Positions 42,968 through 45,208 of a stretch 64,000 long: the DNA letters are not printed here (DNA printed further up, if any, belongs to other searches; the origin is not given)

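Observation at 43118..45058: A GlcD-type FAD dehydrogenase fused in frame to NuoB, the only NuoB in a complex-I-like locus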

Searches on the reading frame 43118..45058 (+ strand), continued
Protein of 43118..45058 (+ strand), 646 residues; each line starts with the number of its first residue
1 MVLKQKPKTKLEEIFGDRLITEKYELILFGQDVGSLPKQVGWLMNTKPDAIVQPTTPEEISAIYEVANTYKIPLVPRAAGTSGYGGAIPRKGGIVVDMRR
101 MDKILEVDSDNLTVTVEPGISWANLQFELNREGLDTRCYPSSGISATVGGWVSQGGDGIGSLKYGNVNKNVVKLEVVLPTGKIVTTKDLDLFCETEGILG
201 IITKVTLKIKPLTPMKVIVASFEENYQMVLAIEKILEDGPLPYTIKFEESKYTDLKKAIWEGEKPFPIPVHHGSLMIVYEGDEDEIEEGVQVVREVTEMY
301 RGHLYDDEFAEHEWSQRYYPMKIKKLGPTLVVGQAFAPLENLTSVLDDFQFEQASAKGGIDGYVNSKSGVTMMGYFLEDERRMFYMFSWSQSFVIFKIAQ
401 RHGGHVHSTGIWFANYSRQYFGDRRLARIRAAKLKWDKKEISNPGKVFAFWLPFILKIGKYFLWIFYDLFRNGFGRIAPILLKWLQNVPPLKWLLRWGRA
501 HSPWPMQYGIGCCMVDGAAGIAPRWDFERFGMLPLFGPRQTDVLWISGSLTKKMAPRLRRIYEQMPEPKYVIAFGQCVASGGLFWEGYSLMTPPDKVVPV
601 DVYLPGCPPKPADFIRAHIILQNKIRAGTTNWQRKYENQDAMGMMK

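Call 61: fold_search(model_id=the predicted structure, library=pdb)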
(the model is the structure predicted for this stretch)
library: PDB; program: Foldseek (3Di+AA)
matches with E <= 10: 759; with E <= 0.001: 379
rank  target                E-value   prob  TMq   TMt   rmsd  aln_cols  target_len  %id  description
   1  8jds                  1.0e-29  1.00  0.59  0.82   3.3       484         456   21  Crystal structure of mLDHD in complex with Pyruvate (released 2023-10-18)
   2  8jdt                  1.1e-29  1.00  0.59  0.83   3.3       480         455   22  Crystal structure of mLDHD in complex with 2-ketobutanoic acid (released 2023-10-18)
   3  8jdp                  1.9e-29  1.00  0.60  0.84   3.1       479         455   22  Crystal structure of H405A mLDHD in complex with D-2-hydroxyisovaleric acid (released 2023-10-18)
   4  8jde                  2.0e-29  1.00  0.60  0.83   3.0       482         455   22  Crystal structure of mLDHD in complex with D-lactate (released 2023-10-18)
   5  8jdx                  2.3e-29  1.00  0.60  0.83   3.6       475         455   22  Crystal structure of mLDHD in complex with 2-ketoisovaleric acid (released 2023-10-18)
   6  8jdu                  3.0e-29  1.00  0.59  0.82   3.2       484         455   22  Crystal structure of mLDHD in complex with 2-ketovaleric acid (released 2023-10-18)
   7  8jdv                  3.2e-29  1.00  0.60  0.84   3.1       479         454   22  Crystal structure of mLDHD in complex with 2-ketohexanoic acid (released 2023-10-18)
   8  8jdy                  3.6e-29  1.00  0.60  0.83   3.3       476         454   22  Crystal structure of mLDHD in complex with 2-ketoisocaproic acid (released 2023-10-18)
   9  8jdb                  6.7e-29  1.00  0.59  0.83   3.2       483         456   22  Crystal structure of H405A mLDHD in complex with D-2-hydroxyoctanoic acid (released 2023-10-18)
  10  5ae3_B                1.3e-28  1.00  0.58  0.68   4.2       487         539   20  Ether Lipid-Generating Enzyme AGPS in complex with antimycin A (released 2015-09-09)
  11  8jdc                  1.5e-28  1.00  0.59  0.82   3.2       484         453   22  Crystal structure of mLDHD in apo form (released 2023-10-18)
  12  5ae3_A                2.0e-28  1.00  0.58  0.68   4.5       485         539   19  Ether Lipid-Generating Enzyme AGPS in complex with antimycin A (released 2015-09-09)
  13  5ae1_C                2.1e-28  1.00  0.58  0.67   4.5       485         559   21  Ether Lipid-Generating Enzyme AGPS in complex with inhibitor ZINC69435460 (released 2015-09-09)
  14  5ae2_A                2.5e-28  1.00  0.58  0.66   4.3       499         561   20  Ether Lipid-Generating Enzyme AGPS in complex with inhibitor 1e (released 2015-09-09)
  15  4bc7_B                4.2e-28  1.00  0.57  0.67   4.0       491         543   20  MAMMALIAN ALKYLDIHYDROXYACETONEPHOSPHATE SYNTHASE: Arg419His mutant (released 2012-11-07)
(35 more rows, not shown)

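Call 63: search_protein_representatives(protein=window:43118-45055:+)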
Query: 646 residues. Proteins with E-value up to 0.001 (for the whole library): 26071; up to 1e-10: 9915; up to 1e-30: 890. The best 150 are listed.
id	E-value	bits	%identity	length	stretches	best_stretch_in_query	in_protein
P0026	0.0e+00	1216.8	77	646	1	2-645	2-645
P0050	2.9e-188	643.5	55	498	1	2-494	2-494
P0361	3.9e-103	362.2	75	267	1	228-435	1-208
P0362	5.5e-101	355.1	41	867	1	5-449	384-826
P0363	7.3e-101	354.7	39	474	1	8-454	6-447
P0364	3.6e-95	335.9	39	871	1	5-449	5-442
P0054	2.5e-94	333.1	40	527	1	2-454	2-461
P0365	2.4e-92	326.6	37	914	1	8-448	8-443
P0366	7.6e-92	324.9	36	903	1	3-450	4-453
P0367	2.7e-89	316.5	37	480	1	10-458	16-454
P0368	5.6e-87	308.8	36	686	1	10-449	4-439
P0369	1.3e-84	301.1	37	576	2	4-187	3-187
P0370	3.2e-84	299.7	35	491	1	4-450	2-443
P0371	3.1e-79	283.2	34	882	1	4-449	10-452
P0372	5.8e-77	275.7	35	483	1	4-456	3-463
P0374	2.0e-76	273.9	31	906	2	5-456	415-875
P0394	1.6e-69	251.2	36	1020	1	9-475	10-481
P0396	1.8e-69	251.0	77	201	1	424-558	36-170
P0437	8.1e-61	222.4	56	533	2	522-617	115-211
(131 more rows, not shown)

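Call 64: search_protein_families(library=pfam, proteins=[P0437, P0362, P0374, P0364, P0396], max_evalue=0.0001)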
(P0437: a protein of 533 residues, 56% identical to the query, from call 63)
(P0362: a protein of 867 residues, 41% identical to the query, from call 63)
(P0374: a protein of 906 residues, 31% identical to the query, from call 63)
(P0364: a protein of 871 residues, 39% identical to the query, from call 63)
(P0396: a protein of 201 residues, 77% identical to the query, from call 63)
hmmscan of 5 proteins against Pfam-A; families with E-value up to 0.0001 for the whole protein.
P0437 (533 aa): 1 family
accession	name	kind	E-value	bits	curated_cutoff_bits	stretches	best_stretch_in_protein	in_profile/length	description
PF01058.29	Oxidored_q6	-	2.8e-56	189.2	27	2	122-215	25-128/128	NADH ubiquinone oxidoreductase, 20 Kd subunit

P0362 (867 aa): 3 families
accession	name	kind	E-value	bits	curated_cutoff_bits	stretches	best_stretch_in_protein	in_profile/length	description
PF01565.28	FAD_binding_4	-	6.9e-41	139.6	26.4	1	428-565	1-137/139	FAD binding domain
PF03916.19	NrfD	-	9.9e-41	140.8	25.8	1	15-336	8-311/313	Polysulphide reductase, NrfD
PF02913.24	FAD-oxidase_C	-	5.6e-06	26.7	21.2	1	604-824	12-248/248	FAD linked oxidases, C-terminal domain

P0374 (906 aa): 2 families
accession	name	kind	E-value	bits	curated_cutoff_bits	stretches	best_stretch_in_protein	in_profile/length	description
PF01565.28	FAD_binding_4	-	2.6e-64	215.5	26.4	2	458-596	1-138/139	FAD binding domain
PF02913.24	FAD-oxidase_C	-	1.8e-13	51.2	21.2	1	641-865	10-247/248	FAD linked oxidases, C-terminal domain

P0364 (871 aa): 7 families
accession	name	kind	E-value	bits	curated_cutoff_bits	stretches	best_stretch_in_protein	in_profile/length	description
PF01565.28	FAD_binding_4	-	4.8e-40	136.9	26.4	1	48-185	1-137/139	FAD binding domain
PF02754.22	CCG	-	2.5e-35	120.9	20.6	2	754-841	1-84/85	Cysteine-rich domain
PF13183.11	Fer4_8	-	5.2e-10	40.2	27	1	501-568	2-68/68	4Fe-4S dicluster domain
PF13534.11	Fer4_17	-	1.6e-08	35.4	22.2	1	503-568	1-60/61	4Fe-4S dicluster domain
PF12838.12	Fer4_7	-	3e-07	31.2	27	1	504-568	2-52/52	4Fe-4S dicluster domain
PF02913.24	FAD-oxidase_C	-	1.8e-06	28.3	21.2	1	212-440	2-248/248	FAD linked oxidases, C-terminal domain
PF13187.11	Fer4_9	-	7.4e-06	26.3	27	1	504-567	2-50/52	4Fe-4S dicluster domain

P0396 (201 aa): 0 families

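Call 71: list_cluster_members(proteins=[P0362, P0437, window:43118-45055:+])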
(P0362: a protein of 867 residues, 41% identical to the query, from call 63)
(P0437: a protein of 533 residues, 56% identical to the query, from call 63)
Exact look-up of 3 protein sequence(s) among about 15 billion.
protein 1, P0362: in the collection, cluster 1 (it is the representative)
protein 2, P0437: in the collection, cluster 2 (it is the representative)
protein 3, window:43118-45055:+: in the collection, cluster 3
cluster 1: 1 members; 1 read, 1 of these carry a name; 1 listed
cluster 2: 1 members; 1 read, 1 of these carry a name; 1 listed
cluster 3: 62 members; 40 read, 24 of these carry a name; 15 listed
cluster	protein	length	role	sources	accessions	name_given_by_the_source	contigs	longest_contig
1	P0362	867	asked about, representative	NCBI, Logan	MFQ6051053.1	MAG: NrfD/PsrC family molybdoenzyme membrane anchor subunit [Candidatus ...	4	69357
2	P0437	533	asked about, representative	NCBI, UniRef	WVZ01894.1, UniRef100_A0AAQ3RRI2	hypothetical protein V8G54_022700 [Vigna mungo] | NADH:ubiquinone oxidoreductase-like 20kDa subunit domain-containing protein n=1 Tax=Vigna ...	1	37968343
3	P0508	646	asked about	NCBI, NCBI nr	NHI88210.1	MAG: NADH-quinone oxidoreductase subunit B [Candidatus Thorarchaeota archaeon] | NADH-quinone oxidoreductase subunit B [Candidatus Thorarchaeota archaeon]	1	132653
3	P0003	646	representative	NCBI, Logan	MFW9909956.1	MAG: NADH-quinone oxidoreductase subunit NuoB [Candidatus Thorarchaeota archaeon]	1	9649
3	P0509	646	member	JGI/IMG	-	NADH-quinone oxidoreductase B subunit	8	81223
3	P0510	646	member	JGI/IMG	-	NADH-quinone oxidoreductase B subunit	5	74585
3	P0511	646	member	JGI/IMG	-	NADH-quinone oxidoreductase B subunit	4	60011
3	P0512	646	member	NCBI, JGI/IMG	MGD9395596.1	MAG: NADH-quinone oxidoreductase subunit NuoB [Candidatus Thorarchaeota archaeon] | NADH-quinone oxidoreductase B subunit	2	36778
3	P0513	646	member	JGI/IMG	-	NADH-quinone oxidoreductase B subunit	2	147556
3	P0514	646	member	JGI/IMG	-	NADH-quinone oxidoreductase B subunit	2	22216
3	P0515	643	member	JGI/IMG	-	NADH-quinone oxidoreductase B subunit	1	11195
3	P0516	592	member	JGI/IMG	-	NADH-quinone oxidoreductase B subunit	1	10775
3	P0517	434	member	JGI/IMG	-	NADH-quinone oxidoreductase subunit B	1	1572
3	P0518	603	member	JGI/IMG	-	NADH-quinone oxidoreductase B subunit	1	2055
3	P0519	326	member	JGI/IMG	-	NADH-quinone oxidoreductase subunit B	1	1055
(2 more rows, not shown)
